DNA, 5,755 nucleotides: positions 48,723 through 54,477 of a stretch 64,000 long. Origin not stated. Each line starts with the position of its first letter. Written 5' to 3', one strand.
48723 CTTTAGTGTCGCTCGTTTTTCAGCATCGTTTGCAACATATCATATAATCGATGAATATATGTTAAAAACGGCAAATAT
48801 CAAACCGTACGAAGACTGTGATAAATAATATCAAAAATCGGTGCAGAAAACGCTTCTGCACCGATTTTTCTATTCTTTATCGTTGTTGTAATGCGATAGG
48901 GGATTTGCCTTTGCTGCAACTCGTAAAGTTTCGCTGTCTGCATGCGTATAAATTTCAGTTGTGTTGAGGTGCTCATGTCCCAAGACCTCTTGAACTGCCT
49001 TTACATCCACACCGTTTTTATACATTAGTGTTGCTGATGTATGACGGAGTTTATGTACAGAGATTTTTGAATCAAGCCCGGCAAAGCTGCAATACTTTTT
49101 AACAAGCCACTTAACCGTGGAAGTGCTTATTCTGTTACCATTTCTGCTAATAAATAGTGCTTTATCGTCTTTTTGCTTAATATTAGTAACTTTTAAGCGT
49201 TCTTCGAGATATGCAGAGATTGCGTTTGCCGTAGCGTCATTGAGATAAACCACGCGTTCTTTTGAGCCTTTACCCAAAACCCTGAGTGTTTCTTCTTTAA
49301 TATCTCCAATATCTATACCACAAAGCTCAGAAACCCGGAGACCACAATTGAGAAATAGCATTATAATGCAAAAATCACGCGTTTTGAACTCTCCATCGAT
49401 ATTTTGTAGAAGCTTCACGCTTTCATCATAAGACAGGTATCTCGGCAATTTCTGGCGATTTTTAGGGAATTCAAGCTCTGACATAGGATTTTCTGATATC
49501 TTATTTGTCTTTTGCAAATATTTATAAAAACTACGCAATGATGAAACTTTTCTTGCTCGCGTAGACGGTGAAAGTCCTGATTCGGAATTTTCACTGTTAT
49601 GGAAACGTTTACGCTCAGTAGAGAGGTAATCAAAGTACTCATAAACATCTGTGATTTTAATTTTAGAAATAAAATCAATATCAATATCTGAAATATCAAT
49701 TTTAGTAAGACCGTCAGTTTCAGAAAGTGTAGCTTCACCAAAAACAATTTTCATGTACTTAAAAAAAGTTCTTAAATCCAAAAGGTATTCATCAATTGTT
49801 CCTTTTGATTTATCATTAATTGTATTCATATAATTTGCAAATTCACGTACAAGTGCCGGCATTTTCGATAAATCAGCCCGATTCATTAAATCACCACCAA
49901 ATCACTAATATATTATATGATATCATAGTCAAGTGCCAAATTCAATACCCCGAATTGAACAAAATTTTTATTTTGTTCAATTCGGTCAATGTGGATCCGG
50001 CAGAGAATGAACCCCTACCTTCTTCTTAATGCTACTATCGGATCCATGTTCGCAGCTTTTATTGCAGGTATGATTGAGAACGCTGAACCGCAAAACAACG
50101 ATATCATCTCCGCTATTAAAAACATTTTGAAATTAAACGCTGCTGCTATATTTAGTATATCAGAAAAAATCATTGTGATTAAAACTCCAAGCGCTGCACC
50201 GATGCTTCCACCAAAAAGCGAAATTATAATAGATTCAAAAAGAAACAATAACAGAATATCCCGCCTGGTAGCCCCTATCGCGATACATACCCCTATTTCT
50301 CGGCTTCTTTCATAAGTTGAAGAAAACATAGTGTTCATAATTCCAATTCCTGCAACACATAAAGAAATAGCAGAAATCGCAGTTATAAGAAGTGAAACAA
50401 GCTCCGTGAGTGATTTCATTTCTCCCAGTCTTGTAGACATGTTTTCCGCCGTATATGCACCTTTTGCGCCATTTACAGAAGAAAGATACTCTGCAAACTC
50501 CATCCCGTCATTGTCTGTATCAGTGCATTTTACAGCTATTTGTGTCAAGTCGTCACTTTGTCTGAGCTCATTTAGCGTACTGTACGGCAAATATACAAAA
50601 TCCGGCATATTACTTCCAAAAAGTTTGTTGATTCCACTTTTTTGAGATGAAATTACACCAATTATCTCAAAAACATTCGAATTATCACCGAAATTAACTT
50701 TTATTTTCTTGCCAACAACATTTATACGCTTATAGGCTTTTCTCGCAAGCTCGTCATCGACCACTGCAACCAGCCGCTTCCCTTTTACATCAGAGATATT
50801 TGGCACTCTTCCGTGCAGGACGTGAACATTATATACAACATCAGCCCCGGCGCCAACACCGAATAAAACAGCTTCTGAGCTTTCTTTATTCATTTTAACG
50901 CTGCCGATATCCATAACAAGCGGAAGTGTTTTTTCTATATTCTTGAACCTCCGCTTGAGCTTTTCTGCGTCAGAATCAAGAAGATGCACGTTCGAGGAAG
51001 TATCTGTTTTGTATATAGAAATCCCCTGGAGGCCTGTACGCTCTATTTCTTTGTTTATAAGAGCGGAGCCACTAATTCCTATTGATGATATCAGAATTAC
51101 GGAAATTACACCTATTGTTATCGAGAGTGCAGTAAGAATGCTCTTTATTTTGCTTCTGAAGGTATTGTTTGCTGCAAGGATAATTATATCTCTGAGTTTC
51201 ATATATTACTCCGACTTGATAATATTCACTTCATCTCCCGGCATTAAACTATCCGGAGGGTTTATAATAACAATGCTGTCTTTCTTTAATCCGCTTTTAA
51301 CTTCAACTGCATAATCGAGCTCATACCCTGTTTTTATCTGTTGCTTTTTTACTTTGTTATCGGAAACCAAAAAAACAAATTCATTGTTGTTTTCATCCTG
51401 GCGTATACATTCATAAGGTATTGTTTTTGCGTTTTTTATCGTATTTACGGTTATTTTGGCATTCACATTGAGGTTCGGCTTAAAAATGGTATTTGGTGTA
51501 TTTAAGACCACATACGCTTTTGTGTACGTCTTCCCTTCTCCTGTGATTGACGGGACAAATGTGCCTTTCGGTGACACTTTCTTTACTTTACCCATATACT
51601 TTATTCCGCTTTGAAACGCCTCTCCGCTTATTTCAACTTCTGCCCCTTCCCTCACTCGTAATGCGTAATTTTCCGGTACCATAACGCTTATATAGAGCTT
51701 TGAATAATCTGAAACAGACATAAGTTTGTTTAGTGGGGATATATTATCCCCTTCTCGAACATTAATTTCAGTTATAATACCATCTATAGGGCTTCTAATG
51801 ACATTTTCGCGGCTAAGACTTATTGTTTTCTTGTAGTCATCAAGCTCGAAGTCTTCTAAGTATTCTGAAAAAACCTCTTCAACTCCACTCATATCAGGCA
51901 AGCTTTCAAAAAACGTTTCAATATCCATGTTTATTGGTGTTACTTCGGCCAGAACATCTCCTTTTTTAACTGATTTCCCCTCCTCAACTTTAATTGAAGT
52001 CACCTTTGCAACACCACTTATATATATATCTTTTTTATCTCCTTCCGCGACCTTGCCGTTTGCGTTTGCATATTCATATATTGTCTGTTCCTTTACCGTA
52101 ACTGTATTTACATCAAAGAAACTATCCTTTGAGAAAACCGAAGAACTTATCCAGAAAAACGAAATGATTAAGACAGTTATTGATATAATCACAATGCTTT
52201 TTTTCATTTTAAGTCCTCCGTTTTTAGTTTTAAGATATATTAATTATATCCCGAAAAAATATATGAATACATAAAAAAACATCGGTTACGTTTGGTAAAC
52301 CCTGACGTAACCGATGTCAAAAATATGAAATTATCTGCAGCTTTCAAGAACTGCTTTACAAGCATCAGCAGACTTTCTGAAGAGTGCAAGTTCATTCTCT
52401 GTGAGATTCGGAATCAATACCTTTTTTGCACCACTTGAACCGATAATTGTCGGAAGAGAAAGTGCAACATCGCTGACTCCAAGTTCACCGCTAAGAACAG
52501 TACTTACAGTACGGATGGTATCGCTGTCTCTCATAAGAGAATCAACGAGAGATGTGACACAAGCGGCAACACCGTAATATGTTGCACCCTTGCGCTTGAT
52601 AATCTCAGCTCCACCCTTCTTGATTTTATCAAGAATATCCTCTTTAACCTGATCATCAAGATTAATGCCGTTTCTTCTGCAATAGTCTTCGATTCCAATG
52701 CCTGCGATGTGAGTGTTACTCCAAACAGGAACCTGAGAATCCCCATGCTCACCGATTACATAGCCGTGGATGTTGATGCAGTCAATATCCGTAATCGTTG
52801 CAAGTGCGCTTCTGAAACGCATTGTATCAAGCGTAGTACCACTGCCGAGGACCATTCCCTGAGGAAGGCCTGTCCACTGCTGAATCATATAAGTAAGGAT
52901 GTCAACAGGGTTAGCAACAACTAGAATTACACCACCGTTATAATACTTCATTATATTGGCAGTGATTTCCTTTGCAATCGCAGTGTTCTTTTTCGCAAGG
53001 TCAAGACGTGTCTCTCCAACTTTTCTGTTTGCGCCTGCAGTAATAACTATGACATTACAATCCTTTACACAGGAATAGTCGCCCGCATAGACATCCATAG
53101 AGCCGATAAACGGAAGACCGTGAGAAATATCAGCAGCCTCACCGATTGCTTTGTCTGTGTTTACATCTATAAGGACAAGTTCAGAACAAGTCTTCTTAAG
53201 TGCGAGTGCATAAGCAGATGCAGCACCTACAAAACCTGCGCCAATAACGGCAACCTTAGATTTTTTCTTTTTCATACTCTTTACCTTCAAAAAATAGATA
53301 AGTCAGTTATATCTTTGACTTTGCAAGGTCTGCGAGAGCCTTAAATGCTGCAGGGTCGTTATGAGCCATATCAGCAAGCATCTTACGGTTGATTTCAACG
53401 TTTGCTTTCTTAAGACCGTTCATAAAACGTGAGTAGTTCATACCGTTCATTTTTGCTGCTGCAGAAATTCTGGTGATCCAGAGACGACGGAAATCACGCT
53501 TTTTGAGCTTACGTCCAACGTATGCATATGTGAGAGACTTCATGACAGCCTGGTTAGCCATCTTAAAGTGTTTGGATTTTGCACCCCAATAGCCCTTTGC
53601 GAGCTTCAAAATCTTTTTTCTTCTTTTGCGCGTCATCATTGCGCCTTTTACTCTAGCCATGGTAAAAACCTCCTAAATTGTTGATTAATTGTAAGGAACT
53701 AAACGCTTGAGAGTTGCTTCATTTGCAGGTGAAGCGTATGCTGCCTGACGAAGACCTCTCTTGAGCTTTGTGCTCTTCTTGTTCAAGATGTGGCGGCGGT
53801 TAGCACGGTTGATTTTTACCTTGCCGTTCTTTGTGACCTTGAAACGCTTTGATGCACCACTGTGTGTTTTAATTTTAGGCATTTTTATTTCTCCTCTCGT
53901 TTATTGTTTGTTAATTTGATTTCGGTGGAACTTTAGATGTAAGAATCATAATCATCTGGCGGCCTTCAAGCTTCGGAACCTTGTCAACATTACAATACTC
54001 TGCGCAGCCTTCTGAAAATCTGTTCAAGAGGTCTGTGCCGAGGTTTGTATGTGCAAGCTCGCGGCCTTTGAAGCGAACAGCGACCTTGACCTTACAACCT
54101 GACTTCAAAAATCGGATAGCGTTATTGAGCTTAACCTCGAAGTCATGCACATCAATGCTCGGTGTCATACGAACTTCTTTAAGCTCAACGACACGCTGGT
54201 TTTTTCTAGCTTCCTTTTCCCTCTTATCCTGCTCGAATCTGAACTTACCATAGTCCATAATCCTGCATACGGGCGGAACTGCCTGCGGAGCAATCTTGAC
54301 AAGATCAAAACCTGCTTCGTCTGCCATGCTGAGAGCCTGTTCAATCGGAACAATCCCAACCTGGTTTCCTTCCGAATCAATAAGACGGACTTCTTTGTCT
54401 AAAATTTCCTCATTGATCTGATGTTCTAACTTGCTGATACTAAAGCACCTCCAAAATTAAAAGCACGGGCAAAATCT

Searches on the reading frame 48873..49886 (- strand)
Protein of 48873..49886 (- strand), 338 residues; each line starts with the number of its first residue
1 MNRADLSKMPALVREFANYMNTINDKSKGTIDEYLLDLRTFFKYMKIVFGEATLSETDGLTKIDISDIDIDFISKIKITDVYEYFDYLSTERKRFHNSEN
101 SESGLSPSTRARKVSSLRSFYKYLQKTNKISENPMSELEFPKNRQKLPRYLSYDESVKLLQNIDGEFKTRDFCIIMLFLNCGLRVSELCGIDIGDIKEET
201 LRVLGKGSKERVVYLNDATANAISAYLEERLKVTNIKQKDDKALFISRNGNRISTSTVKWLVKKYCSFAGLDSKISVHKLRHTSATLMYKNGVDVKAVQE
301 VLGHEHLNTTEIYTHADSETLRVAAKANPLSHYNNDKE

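Call 50: search_protein_families(library=pfam, proteins=[window:48873-49886:-], max_evalue=0.00001)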
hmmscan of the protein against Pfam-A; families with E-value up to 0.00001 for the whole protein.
window:48873-49886:- (338 aa): 2 families
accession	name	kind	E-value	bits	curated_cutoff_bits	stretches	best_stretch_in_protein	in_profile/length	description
PF00589.27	Phage_integrase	-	8.4e-43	146.6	27.1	1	150-318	2-170/172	Phage integrase family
PF02899.23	Phage_int_SAM_1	-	5e-08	33.5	22.3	0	99-125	54-80/83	Phage integrase, N-terminal SAM-like domain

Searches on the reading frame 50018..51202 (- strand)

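Call 50: search_protein_families(library=pfam, proteins=[window:50018-51202:-], max_evalue=0.00001)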
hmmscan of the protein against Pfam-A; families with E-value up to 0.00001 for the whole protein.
window:50018-51202:- (395 aa): 2 families
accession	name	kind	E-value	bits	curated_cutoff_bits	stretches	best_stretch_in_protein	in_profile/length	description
PF12704.14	MacB_PCD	-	1.2e-28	101.2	27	1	21-231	1-196/207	MacB-like periplasmic core domain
PF02687.27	FtsX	-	3.3e-18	66.3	25.5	1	275-388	2-120/120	FtsX-like permease C-terminal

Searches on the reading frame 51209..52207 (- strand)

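Call 50: search_protein_families(library=pfam, proteins=[window:51209-52207:-], max_evalue=0.00001)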
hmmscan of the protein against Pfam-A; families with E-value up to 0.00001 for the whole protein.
window:51209-52207:- (333 aa): 4 families
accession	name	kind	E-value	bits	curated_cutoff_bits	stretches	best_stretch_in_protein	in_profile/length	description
PF16576.10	HlyD_D23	-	5.4e-17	62.2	30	1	122-214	96-187/214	Barrel-sandwich domain of CusB or HlyD membrane-fusion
PF13437.12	HlyD_3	-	2.3e-15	57.7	22.2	1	136-216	1-81/106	HlyD family secretion protein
PF13533.13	Biotin_lipoyl_2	-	7.9e-14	51.5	29.8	1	67-89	9-31/32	Biotin-lipoyl like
PF00364.28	Biotin_lipoyl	-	3.3e-06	27.3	22.1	0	69-89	16-36/73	Biotin-requiring enzyme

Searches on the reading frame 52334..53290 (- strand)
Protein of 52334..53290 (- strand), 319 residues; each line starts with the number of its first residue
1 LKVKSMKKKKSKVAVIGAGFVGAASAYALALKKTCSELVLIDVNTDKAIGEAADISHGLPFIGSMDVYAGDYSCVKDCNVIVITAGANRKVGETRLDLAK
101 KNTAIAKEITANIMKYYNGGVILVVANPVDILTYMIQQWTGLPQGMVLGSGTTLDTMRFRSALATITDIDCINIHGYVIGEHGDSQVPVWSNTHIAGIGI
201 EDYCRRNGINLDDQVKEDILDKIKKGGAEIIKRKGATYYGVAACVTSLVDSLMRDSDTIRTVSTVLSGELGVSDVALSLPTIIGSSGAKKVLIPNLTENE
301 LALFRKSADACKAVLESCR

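Call 50: search_protein_families(library=pfam, proteins=[window:52334-53290:-], max_evalue=0.00001)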
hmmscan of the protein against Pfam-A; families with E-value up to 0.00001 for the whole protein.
window:52334-53290:- (319 aa): 2 families
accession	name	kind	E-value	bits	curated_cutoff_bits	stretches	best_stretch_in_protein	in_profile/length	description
PF00056.29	Ldh_1_N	-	2.9e-40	138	27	1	12-149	2-141/141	lactate/malate dehydrogenase, NAD binding domain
PF02866.23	Ldh_1_C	-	2.1e-33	116.2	22.6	1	152-316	1-168/174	lactate/malate dehydrogenase, alpha/beta C-terminal domain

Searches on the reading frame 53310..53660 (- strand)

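Call 29: search_protein_families(library=pfam, proteins=[window:53310-53660:-], max_evalue=0.01)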
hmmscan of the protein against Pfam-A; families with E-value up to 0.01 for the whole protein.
window:53310-53660:- (117 aa): 2 families
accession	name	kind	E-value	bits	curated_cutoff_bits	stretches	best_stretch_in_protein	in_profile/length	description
PF00453.23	Ribosomal_L20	-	1.8e-48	163.5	30.8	1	3-109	1-107/107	Ribosomal protein L20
PF06294.16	CH_2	-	0.0067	16.9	27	0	66-109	49-90/96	CH-like domain in sperm protein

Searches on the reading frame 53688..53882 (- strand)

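Call 34: search_protein_families(library=pfam, proteins=[window:53688-53882:-], max_evalue=0.001)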
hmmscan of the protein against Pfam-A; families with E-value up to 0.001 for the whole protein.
window:53688-53882:- (65 aa): 1 family
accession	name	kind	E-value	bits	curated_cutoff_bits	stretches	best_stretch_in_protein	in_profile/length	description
PF01632.24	Ribosomal_L35p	-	3.7e-24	85.3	28.9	1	2-61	1-60/61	Ribosomal protein L35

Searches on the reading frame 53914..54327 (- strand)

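Call 29: search_protein_families(library=pfam, proteins=[window:53914-54327:-], max_evalue=0.01)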
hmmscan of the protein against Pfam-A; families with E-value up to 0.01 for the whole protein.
window:53914-54327:- (138 aa): 2 families
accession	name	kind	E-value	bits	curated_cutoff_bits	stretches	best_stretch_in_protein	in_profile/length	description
PF00707.27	IF3_C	-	1.7e-34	118.1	34.8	1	47-132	1-86/86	Translation initiation factor IF-3, C-terminal domain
PF05198.21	IF3_N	-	3.3e-18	66.1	26.9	1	1-40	31-70/70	Translation initiation factor IF-3, N-terminal domain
